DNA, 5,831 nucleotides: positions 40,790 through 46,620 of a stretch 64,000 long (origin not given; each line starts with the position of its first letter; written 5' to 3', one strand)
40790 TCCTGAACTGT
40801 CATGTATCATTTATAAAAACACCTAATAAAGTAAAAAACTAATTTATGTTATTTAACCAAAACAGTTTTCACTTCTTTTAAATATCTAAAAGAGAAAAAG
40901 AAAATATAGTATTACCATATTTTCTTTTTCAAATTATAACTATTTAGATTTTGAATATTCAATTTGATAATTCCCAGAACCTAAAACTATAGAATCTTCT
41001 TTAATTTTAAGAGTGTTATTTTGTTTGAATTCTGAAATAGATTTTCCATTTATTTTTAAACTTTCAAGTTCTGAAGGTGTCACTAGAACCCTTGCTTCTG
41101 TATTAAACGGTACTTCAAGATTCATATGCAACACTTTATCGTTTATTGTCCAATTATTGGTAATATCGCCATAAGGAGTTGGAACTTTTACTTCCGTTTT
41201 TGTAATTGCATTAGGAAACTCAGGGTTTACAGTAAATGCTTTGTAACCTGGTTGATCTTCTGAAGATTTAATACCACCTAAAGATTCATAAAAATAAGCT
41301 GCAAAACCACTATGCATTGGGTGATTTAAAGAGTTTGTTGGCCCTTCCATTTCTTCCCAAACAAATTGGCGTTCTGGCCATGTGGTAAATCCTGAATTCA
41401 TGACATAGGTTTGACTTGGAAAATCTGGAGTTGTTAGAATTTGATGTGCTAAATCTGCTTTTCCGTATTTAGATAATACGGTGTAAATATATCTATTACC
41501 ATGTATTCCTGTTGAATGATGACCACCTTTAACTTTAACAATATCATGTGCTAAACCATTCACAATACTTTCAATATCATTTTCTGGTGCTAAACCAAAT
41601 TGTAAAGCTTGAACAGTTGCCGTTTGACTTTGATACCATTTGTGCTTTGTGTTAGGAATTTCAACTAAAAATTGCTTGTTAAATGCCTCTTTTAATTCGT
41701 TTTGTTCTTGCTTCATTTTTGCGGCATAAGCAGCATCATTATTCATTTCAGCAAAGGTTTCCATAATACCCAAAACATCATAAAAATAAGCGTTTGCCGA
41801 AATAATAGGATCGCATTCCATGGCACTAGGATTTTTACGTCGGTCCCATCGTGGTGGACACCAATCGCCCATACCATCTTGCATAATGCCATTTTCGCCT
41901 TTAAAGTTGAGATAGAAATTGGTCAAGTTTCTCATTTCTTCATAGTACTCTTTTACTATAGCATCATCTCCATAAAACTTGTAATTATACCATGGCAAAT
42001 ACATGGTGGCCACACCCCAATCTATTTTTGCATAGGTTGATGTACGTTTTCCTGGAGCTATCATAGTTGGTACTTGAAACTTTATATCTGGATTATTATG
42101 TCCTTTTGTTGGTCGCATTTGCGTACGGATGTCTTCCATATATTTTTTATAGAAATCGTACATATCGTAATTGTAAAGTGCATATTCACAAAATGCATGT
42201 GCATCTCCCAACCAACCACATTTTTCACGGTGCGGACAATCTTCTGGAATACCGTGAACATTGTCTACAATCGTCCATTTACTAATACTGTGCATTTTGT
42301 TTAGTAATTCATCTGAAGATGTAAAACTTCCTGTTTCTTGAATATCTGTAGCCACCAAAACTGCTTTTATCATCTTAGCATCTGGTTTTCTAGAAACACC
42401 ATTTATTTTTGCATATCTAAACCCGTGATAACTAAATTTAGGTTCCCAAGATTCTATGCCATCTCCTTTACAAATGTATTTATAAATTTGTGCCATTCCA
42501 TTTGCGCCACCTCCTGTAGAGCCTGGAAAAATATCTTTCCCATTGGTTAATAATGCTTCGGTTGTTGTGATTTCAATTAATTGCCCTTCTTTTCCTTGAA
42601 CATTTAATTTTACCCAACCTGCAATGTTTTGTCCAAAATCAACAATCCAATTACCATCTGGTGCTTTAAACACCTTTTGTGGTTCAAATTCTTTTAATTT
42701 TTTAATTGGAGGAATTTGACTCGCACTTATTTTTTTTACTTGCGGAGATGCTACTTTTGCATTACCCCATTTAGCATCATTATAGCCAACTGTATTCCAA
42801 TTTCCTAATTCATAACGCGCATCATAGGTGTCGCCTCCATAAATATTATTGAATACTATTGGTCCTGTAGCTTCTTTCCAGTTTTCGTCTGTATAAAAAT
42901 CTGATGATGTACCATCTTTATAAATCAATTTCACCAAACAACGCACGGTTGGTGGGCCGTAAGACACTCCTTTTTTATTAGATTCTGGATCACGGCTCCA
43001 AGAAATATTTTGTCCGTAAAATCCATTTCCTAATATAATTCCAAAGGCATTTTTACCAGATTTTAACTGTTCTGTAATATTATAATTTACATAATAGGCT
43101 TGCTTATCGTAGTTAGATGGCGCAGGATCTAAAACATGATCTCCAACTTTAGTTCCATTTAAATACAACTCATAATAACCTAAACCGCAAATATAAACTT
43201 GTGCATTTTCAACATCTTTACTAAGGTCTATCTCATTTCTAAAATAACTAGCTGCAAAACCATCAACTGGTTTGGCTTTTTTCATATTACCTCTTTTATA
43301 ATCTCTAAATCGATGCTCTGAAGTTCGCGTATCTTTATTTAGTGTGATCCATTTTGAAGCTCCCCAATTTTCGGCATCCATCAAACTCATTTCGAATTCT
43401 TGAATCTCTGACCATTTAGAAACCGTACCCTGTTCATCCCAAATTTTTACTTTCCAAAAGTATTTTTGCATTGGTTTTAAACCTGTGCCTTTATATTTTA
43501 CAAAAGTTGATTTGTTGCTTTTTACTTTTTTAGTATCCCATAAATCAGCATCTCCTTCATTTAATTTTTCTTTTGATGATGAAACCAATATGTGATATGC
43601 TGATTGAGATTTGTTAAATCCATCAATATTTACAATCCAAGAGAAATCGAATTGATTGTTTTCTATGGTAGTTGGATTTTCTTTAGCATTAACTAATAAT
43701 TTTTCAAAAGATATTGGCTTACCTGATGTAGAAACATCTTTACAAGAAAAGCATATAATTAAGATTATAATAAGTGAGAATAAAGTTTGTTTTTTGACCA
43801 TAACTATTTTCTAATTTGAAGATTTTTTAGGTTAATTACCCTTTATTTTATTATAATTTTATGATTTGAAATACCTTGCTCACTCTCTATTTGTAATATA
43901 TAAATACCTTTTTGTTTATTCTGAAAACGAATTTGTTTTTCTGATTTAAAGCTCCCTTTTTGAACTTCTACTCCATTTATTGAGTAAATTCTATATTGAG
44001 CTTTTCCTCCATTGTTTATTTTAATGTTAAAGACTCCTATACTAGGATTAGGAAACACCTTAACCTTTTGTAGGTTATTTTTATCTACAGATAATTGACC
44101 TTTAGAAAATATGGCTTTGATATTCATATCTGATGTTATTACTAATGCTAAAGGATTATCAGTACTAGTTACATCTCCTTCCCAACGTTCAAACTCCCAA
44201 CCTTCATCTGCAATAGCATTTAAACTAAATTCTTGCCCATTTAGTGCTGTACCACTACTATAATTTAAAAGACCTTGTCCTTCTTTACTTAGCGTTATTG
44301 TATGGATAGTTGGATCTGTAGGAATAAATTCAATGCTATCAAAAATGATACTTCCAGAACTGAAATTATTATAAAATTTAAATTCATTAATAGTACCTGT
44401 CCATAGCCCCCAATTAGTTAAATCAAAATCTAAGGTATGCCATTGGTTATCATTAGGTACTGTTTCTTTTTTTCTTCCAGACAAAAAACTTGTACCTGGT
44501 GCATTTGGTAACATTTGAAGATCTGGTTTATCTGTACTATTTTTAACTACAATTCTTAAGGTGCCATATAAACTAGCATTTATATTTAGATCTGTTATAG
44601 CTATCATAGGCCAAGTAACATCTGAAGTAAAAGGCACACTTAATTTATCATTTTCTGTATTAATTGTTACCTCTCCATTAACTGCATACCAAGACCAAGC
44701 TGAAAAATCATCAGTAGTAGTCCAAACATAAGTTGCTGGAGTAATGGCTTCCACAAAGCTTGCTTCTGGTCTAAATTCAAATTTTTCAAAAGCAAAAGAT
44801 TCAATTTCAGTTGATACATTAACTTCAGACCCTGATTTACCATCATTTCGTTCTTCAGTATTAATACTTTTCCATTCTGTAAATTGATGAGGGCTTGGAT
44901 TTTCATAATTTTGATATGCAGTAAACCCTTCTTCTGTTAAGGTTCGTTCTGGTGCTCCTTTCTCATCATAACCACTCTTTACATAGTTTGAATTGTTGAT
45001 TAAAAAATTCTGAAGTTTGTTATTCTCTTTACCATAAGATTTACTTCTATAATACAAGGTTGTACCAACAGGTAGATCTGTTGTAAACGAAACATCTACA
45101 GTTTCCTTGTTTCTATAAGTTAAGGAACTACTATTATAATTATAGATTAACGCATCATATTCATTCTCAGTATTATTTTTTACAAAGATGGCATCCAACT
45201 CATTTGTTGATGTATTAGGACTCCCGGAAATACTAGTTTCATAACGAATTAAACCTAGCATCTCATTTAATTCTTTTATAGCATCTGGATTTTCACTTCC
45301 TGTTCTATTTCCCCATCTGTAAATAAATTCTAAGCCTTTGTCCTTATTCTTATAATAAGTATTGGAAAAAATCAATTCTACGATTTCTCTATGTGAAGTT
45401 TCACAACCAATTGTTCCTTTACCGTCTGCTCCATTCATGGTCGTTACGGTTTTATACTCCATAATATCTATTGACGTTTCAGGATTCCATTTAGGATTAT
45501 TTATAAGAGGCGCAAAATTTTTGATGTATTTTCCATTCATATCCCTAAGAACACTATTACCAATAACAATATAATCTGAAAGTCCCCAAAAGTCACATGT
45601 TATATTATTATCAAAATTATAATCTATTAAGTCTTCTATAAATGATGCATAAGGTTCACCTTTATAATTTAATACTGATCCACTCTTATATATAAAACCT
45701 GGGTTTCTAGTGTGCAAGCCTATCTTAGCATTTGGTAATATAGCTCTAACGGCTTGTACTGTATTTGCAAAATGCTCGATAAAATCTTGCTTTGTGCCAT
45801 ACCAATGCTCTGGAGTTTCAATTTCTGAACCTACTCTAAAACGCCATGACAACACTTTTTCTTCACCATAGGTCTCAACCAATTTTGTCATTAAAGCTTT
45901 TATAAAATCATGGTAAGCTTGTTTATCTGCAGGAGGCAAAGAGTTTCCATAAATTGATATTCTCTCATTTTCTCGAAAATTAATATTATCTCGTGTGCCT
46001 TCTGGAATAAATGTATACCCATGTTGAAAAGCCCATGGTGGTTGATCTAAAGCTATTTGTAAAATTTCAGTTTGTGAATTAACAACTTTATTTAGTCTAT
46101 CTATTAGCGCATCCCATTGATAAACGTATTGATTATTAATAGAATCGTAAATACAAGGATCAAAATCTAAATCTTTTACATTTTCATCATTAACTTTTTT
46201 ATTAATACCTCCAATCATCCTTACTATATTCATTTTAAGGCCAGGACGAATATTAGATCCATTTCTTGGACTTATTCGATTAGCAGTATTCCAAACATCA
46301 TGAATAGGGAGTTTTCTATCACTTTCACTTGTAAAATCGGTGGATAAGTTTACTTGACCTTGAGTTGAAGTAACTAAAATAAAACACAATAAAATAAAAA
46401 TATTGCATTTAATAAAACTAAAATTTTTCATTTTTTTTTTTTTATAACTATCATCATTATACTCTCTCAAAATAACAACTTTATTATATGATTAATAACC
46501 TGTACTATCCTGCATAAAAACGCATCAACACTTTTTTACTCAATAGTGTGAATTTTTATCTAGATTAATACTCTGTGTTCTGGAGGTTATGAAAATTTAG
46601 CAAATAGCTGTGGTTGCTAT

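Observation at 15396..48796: The same phased TCCTG-N5-TCCTG direct repeat sits in every long intergenic gap of the locus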

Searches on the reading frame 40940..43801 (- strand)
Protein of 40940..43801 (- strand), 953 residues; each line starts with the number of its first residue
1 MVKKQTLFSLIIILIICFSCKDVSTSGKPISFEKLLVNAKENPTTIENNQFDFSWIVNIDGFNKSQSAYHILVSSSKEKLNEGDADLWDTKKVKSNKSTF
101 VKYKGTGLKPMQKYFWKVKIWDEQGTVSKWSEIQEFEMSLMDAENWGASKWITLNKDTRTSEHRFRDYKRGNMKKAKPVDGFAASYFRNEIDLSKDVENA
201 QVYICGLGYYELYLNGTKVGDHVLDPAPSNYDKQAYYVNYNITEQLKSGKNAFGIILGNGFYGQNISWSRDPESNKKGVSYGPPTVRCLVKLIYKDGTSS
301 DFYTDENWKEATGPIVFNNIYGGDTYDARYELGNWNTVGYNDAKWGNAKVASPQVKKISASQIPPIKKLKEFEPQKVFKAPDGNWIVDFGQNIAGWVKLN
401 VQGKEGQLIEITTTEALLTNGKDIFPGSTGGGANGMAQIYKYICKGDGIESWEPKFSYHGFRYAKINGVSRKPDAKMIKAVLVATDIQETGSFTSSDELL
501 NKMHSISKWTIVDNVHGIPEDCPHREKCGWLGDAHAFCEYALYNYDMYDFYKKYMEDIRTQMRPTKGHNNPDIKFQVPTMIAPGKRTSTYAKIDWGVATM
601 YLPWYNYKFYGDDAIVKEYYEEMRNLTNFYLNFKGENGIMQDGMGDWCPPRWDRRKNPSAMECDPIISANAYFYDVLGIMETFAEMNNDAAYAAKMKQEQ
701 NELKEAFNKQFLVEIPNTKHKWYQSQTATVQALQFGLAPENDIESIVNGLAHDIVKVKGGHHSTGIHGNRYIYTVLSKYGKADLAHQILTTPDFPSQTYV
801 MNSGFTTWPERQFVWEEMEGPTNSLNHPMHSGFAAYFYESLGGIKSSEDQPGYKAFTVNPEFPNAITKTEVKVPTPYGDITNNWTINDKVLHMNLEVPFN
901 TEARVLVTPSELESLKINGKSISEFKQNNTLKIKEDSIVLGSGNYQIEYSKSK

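Call 8: search_protein_families(library=pfam, proteins=[window:40940-43801:-], max_evalue=0.00001)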
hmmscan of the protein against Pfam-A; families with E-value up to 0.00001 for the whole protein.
window:40940-43801:- (953 aa): 5 families
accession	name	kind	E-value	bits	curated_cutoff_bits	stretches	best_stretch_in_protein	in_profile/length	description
PF17389.8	Bac_rhamnosid6H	-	2.5e-70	237.9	24.5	1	489-840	2-338/339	Bacterial alpha-L-rhamnosidase 6 hairpin glycosidase domain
PF08531.16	Bac_rhamnosid_N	-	1.2e-50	172.1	25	1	195-368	1-170/172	Alpha-L-rhamnosidase N-terminal domain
PF25788.1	Ig_Rha78A_N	-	4.7e-29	101.2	27.4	1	34-142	3-105/105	Rha78A-like, N-terminal immunoglobulin domain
PF05592.18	Bac_rhamnosid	-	1.9e-23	82.7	22.2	1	379-483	2-101/102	Bacterial alpha-L-rhamnosidase concanavalin-like domain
PF17390.7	Bac_rhamnosid_C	-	3.3e-17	62.5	22.1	1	843-915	1-71/78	Bacterial alpha-L-rhamnosidase C-terminal domain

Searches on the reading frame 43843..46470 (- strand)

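Call 8: search_protein_families(library=pfam, proteins=[window:43843-46470:-], max_evalue=0.00001)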
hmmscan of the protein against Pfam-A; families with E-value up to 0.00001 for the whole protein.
window:43843-46470:- (875 aa): 3 families
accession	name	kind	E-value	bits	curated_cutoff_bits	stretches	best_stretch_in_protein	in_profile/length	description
PF18962.6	Por_Secre_tail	-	2.2e-11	44.3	27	1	805-874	1-75/75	Secretion system C-terminal sorting domain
PF18998.6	Flg_new_2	-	1.1e-09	38.6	23.6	1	723-791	1-72/73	Divergent InlB B-repeat domain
PF01229.23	Glyco_hydro_39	-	1.9e-07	30.7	26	1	175-252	116-195/472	Glycosyl hydrolases family 39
